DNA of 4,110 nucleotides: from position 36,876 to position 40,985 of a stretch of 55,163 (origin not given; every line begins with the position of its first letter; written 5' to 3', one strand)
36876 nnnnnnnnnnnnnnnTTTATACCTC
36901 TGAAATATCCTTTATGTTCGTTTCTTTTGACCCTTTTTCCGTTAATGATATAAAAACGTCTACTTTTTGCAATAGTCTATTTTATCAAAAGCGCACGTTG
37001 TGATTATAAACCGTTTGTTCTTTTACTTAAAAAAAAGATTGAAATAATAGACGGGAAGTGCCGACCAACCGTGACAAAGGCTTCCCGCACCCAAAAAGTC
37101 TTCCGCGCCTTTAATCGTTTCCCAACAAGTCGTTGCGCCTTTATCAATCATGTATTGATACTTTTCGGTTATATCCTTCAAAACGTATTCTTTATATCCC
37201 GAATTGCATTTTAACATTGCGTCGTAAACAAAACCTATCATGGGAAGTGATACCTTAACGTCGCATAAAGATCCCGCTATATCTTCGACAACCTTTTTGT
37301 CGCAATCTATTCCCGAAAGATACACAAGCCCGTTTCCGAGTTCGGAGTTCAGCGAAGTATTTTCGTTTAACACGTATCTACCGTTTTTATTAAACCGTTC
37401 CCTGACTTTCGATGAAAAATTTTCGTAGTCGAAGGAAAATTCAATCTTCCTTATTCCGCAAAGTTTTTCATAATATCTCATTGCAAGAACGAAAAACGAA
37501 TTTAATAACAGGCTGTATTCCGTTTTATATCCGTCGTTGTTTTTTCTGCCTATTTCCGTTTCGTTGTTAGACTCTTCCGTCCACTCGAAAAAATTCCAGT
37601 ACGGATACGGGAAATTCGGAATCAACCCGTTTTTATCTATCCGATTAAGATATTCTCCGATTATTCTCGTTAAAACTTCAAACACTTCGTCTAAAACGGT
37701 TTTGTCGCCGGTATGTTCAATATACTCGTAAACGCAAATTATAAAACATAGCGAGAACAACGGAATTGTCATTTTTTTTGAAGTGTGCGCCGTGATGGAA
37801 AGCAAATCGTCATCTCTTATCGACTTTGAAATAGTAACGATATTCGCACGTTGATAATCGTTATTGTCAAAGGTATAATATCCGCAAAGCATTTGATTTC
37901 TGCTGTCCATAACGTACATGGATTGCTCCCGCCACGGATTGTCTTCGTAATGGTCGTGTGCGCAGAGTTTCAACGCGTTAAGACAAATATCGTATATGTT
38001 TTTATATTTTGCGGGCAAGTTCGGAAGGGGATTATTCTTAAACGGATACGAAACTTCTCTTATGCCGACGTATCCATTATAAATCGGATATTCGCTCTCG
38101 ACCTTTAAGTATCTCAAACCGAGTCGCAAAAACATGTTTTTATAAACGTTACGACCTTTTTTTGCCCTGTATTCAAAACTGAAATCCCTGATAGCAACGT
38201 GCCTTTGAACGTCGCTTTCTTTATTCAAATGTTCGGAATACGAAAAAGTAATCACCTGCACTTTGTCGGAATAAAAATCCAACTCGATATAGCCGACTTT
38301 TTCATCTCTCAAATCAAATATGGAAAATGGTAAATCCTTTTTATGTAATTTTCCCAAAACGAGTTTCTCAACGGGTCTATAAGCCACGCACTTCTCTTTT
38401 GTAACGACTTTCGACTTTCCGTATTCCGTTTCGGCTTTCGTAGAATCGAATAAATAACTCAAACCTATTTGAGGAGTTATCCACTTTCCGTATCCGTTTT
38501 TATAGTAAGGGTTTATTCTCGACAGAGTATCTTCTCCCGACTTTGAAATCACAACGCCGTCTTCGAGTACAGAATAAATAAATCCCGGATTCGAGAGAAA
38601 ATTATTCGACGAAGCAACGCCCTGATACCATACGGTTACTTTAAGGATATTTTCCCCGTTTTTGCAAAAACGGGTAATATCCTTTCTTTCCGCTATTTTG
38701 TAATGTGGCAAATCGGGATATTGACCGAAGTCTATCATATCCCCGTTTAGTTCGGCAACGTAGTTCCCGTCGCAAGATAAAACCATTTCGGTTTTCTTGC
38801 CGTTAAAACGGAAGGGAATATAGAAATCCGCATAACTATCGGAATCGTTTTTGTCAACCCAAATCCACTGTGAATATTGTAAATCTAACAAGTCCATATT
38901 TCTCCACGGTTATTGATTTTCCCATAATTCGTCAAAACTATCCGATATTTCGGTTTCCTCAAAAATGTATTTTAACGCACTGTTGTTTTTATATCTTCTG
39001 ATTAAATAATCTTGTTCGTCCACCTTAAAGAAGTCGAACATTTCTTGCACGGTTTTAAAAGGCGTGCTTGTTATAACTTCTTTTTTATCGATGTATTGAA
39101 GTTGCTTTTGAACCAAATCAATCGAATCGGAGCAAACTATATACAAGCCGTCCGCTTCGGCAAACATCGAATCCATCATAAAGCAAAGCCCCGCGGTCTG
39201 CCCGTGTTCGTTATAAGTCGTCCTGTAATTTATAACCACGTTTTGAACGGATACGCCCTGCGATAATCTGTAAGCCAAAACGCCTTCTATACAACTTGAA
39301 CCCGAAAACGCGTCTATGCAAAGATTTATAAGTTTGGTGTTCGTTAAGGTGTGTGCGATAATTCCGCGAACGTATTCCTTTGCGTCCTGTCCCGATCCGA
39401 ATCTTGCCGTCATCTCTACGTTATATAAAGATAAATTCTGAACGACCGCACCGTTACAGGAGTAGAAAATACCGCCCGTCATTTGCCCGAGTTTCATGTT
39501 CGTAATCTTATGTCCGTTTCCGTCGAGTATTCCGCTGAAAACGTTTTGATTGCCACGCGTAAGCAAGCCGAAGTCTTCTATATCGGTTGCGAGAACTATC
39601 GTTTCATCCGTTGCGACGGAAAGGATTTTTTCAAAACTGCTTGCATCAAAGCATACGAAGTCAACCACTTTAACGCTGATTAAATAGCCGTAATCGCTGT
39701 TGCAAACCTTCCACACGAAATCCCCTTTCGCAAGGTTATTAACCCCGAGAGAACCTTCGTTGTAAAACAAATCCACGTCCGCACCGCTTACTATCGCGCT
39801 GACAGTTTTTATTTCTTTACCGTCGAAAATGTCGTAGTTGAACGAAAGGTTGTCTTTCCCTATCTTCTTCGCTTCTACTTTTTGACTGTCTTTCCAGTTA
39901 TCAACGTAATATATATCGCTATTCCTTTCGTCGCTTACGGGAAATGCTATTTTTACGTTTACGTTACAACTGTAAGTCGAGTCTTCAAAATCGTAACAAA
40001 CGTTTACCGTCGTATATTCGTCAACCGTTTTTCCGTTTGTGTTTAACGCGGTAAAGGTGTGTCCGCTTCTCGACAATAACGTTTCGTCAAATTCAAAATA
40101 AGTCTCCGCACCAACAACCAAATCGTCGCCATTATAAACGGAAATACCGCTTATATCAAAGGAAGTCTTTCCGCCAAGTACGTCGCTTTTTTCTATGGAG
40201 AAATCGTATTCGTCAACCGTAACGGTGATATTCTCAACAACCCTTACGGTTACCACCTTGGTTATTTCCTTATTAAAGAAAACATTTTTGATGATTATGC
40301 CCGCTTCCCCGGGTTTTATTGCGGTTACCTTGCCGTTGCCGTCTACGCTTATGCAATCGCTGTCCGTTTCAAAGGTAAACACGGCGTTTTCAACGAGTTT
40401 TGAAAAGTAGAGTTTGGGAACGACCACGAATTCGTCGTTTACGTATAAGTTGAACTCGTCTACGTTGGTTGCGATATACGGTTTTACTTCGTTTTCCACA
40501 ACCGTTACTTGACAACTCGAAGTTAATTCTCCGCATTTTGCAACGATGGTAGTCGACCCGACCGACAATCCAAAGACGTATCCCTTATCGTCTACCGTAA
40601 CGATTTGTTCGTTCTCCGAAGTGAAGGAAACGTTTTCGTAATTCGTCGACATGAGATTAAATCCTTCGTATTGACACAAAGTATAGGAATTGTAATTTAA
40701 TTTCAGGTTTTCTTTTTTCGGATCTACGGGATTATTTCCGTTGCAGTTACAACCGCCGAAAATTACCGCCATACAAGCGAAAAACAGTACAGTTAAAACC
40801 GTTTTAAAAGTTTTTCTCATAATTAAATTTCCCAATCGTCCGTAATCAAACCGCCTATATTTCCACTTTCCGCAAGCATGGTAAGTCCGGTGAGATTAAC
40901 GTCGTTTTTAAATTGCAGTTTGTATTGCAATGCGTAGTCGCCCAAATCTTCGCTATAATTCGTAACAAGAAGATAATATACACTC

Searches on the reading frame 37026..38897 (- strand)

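Call 6: search_protein_families(library=pfam, proteins=[window:37026-38897:-], max_evalue=0.01)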
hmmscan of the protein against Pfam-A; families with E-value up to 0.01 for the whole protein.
window:37026-38897:- (624 aa): 3 families
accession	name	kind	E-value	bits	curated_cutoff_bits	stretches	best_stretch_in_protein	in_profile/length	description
PF17389.8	Bac_rhamnosid6H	-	3.8e-16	59.7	24.5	1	298-619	13-335/339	Bacterial alpha-L-rhamnosidase 6 hairpin glycosidase domain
PF05592.18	Bac_rhamnosid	-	0.00012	22.4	22.2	1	193-268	9-86/102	Bacterial alpha-L-rhamnosidase concanavalin-like domain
PF06202.20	GDE_C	-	0.0088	15.5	21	0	382-504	83-204/367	Amylo-alpha-1,6-glucosidase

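Call 28: search_protein_families(library=ncbifam, proteins=[window:37026-38897:-], max_evalue=0.1)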
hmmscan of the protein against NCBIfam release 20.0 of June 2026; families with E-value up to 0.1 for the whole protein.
window:37026-38897:- (624 aa): 0 families

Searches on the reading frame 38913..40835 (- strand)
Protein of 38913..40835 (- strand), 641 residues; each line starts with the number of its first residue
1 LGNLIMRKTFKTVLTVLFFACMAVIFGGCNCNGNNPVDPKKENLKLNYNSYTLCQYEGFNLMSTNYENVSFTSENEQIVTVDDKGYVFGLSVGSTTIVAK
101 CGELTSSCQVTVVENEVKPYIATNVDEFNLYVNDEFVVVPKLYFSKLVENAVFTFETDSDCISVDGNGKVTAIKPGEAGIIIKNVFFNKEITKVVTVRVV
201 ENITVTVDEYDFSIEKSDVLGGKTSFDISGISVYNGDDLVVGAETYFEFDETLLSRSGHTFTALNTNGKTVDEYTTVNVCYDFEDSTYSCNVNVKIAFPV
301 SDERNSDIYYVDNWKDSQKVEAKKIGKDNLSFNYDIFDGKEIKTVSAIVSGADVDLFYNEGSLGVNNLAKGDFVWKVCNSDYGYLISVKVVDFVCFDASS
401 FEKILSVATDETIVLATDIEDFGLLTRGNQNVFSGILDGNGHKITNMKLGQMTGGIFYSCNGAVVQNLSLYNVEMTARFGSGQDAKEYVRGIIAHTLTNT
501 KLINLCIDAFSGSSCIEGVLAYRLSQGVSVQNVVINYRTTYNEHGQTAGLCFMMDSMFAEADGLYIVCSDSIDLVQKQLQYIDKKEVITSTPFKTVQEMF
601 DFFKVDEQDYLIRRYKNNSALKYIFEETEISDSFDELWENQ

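Call 6: search_protein_families(library=pfam, proteins=[window:38913-40835:-], max_evalue=0.01)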
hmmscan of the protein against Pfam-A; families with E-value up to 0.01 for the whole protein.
window:38913-40835:- (641 aa): 2 families
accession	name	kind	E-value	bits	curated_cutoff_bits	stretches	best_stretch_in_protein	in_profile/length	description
PF02368.24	Big_2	-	5.7e-09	36.2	22.8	1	65-109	33-76/79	Bacterial Ig-like domain (group 2)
PF22359.2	Big-like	-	3.8e-05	24.3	27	1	68-112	2-46/48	Bacterial Ig-like domain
